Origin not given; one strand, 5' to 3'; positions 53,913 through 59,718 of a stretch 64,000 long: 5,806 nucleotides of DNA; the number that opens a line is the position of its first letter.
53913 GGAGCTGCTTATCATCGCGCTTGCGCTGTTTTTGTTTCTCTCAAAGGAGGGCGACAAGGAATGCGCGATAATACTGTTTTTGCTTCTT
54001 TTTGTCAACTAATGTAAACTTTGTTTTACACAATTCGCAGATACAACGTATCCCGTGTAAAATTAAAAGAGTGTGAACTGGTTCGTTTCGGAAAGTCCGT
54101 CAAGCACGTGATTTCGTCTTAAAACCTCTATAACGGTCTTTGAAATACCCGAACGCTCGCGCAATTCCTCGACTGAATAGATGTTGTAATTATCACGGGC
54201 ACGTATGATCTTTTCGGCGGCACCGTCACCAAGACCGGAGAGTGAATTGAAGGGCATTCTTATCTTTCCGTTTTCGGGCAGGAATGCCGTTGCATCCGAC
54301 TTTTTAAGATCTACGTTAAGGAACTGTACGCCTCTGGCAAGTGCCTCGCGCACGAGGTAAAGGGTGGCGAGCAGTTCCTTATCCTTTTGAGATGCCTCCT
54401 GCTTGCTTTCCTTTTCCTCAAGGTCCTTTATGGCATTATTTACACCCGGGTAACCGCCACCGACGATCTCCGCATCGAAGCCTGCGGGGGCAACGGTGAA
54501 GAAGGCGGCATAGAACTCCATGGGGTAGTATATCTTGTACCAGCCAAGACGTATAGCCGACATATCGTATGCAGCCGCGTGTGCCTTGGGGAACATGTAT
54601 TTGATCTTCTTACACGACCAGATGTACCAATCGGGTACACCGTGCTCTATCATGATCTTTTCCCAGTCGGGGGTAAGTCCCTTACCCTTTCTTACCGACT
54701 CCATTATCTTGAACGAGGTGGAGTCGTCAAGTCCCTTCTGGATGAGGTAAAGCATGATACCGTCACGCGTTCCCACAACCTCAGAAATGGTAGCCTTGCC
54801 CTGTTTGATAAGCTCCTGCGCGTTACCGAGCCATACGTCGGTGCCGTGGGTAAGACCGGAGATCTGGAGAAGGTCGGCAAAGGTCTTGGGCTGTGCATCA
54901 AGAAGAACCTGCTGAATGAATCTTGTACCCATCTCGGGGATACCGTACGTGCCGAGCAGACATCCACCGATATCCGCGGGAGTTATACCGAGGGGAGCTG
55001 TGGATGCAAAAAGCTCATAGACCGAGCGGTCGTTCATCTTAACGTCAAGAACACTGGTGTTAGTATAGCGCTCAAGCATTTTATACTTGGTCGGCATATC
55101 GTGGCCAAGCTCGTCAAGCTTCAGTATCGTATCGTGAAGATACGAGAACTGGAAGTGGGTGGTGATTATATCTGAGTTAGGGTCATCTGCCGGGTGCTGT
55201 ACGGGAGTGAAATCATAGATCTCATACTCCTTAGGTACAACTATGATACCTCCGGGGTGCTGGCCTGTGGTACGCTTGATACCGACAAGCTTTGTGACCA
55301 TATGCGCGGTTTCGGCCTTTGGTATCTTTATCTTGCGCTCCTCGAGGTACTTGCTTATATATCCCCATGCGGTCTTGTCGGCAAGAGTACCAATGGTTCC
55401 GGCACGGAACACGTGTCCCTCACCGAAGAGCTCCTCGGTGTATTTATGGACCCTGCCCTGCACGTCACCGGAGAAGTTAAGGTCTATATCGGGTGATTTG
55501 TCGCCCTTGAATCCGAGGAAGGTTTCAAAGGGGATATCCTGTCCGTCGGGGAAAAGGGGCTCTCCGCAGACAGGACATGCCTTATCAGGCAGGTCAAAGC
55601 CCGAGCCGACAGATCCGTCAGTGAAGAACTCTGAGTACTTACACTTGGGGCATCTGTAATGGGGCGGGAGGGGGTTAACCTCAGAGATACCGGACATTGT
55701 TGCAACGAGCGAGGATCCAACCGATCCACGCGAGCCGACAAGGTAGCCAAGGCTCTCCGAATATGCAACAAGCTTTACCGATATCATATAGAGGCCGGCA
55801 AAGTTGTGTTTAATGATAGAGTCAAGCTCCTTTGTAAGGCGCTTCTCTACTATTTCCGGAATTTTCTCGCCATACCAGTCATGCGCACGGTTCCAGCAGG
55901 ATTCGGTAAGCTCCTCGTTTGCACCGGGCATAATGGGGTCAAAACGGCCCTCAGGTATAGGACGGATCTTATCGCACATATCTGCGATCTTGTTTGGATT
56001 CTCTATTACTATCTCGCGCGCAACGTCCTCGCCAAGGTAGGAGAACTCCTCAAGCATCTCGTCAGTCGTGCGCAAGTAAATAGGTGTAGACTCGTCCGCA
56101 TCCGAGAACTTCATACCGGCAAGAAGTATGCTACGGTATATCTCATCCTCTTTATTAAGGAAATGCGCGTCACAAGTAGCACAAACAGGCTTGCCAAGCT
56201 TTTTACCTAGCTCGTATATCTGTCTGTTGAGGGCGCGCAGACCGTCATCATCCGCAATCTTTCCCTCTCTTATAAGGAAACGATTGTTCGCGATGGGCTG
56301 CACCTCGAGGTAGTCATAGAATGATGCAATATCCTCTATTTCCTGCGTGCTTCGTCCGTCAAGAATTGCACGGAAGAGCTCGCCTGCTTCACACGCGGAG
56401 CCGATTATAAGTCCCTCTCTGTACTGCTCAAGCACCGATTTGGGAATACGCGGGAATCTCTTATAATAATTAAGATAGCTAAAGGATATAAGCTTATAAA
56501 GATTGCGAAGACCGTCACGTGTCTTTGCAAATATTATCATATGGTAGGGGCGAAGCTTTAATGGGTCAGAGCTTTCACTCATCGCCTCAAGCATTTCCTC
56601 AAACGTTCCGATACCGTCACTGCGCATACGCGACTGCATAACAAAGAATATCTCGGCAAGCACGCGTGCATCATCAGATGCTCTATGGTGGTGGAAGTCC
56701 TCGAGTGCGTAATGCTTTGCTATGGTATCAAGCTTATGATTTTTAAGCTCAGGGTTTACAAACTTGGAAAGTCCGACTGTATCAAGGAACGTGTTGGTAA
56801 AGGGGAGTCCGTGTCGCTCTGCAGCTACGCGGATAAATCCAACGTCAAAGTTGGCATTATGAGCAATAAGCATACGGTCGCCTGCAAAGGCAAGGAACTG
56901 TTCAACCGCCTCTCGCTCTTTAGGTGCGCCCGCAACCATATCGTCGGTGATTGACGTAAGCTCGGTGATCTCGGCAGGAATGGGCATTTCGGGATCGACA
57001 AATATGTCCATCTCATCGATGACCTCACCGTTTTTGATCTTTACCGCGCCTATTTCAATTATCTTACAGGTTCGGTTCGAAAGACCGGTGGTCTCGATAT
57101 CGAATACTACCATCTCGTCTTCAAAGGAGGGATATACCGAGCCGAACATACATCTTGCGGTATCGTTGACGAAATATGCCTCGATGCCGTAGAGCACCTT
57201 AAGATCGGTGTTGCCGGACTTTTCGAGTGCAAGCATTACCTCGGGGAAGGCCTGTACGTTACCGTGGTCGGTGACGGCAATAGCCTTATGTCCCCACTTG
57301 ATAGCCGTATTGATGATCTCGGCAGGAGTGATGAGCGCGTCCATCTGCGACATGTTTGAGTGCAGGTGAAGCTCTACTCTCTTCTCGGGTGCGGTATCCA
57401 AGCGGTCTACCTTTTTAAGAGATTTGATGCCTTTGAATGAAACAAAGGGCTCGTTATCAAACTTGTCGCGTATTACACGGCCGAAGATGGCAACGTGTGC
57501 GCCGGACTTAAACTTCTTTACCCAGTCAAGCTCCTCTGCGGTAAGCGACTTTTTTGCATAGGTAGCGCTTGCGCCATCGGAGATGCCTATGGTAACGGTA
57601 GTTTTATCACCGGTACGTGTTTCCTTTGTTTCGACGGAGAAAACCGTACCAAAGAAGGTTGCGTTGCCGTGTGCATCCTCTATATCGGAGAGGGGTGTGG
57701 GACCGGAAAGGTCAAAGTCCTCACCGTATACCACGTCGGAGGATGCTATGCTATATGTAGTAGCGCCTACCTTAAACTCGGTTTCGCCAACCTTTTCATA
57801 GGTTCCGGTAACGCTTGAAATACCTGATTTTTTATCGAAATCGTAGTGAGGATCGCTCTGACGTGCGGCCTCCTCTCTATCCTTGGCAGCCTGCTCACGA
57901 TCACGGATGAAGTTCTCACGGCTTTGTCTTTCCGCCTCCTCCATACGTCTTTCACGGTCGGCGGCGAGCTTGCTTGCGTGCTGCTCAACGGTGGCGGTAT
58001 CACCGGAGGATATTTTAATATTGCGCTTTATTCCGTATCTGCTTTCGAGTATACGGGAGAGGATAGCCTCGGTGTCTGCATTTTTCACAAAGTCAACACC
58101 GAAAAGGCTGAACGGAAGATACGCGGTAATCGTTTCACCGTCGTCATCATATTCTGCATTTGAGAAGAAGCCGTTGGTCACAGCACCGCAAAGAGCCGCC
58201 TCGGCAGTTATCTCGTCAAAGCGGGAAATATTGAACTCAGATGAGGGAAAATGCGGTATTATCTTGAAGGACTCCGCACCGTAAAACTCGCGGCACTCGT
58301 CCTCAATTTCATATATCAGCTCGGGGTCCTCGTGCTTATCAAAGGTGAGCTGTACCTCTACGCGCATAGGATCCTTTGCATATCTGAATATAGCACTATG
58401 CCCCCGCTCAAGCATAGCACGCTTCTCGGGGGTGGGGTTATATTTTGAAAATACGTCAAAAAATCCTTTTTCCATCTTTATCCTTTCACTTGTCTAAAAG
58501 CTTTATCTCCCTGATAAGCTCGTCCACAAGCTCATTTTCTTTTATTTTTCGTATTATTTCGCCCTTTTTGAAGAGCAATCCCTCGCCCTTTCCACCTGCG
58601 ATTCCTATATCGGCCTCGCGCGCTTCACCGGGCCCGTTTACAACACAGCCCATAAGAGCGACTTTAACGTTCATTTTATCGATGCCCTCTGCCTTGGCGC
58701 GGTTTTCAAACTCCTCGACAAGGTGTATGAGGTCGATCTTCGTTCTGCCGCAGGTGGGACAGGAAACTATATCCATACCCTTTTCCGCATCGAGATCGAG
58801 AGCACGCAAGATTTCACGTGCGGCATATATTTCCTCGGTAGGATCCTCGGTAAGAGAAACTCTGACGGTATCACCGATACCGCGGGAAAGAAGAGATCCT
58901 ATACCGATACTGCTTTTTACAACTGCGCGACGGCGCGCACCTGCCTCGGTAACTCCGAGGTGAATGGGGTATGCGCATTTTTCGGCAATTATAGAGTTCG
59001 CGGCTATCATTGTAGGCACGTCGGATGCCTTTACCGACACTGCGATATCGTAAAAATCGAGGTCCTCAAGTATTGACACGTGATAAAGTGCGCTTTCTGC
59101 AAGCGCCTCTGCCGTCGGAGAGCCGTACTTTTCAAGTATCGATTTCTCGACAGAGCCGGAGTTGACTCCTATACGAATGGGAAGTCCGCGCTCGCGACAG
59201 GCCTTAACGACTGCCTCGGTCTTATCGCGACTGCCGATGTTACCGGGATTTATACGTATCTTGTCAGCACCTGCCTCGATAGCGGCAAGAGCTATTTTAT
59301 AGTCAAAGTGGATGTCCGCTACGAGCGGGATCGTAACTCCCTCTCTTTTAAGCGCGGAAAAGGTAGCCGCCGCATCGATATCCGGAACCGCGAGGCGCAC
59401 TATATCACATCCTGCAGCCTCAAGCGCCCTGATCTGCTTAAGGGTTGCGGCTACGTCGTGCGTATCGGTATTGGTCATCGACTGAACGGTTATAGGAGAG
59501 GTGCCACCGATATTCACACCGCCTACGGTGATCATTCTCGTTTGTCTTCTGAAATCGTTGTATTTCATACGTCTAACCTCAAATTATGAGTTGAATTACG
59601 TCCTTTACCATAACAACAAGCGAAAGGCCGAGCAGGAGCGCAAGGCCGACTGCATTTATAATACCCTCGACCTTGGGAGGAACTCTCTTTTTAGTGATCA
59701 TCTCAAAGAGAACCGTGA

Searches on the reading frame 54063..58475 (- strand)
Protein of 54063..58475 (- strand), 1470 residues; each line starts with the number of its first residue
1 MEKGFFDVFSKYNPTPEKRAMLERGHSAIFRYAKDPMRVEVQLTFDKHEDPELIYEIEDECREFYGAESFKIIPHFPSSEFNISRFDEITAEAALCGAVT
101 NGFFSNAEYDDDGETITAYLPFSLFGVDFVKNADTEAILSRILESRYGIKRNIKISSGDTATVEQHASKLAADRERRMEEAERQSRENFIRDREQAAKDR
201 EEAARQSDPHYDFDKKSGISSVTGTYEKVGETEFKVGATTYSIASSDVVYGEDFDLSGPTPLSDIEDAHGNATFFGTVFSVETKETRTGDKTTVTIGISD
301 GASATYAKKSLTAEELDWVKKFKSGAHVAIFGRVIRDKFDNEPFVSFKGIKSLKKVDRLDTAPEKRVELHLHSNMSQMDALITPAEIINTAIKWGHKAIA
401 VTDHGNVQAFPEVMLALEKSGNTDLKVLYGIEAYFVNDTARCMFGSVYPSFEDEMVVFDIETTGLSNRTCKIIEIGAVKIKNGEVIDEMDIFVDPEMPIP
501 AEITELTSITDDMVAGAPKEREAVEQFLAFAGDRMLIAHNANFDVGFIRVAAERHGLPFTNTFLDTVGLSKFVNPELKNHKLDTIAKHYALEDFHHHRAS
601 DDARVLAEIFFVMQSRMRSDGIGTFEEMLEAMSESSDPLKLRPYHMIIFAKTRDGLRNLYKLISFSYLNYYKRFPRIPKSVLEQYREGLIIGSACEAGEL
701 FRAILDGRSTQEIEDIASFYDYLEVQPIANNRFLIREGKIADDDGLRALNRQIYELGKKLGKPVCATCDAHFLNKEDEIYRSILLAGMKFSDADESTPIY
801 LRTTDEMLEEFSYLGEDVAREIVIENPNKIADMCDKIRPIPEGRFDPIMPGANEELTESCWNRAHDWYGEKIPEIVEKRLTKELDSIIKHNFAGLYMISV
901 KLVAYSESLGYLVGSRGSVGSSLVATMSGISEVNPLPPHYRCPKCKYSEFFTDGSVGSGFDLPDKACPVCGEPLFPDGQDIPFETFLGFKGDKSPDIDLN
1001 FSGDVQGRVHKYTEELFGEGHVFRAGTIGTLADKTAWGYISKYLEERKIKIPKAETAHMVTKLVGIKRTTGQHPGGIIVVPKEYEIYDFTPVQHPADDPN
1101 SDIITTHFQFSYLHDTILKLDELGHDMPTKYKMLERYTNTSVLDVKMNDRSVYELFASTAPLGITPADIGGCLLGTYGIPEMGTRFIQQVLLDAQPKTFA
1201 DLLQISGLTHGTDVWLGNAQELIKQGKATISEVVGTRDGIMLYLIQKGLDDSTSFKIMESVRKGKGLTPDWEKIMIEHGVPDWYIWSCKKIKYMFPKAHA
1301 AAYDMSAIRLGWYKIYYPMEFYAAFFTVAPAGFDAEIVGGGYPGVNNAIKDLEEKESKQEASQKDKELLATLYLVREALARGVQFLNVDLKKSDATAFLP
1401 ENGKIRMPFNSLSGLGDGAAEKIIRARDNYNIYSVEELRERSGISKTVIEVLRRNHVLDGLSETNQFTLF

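Call 24: search_protein_families(library=pfam, proteins=[window:54063-58475:-], max_evalue=0.0001)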
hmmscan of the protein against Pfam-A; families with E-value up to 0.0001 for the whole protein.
window:54063-58475:- (1470 aa): 8 families
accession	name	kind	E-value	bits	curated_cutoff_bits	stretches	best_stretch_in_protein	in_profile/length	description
PF07733.18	DNA_pol3_alpha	-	1.6e-55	188.9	23.9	2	855-1044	2-151/260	Bacterial DNA polymerase III alpha NTPase domain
PF00929.31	RNase_T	-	1.5e-40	139.9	24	1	456-610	1-164/164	Exonuclease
PF02811.25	PHP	-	1e-31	110.9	26.4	1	368-720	1-148/164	PHP domain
PF17657.6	DNA_pol3_finger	-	5.2e-21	75.1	22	1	1138-1267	18-149/166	Bacterial DNA polymerase III alpha subunit finger domain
PF14579.12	HHH_6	-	5.5e-11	43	25.6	1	1382-1464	1-86/90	Helix-hairpin-helix motif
PF16473.11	Rv2179c-like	-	4.3e-06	27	27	1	456-610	3-173/177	3'-5' exoribonuclease Rv2179c-like domain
PF12836.13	HHH_3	-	7.4e-05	23.2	27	0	1411-1453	18-61/65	Helix-hairpin-helix motif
PF13482.12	RNase_H_2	-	7.7e-05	23.1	22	0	457-591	2-115/165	RNase_H superfamily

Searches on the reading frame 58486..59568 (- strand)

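Call 24: search_protein_families(library=pfam, proteins=[window:58486-59568:-], max_evalue=0.0001)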
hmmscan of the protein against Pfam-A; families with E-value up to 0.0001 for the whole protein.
window:58486-59568:- (360 aa): 1 family
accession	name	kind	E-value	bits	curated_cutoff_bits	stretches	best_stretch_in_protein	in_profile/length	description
PF04551.19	GcpE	-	1.3e-147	491.7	32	1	10-356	1-342/343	GcpE protein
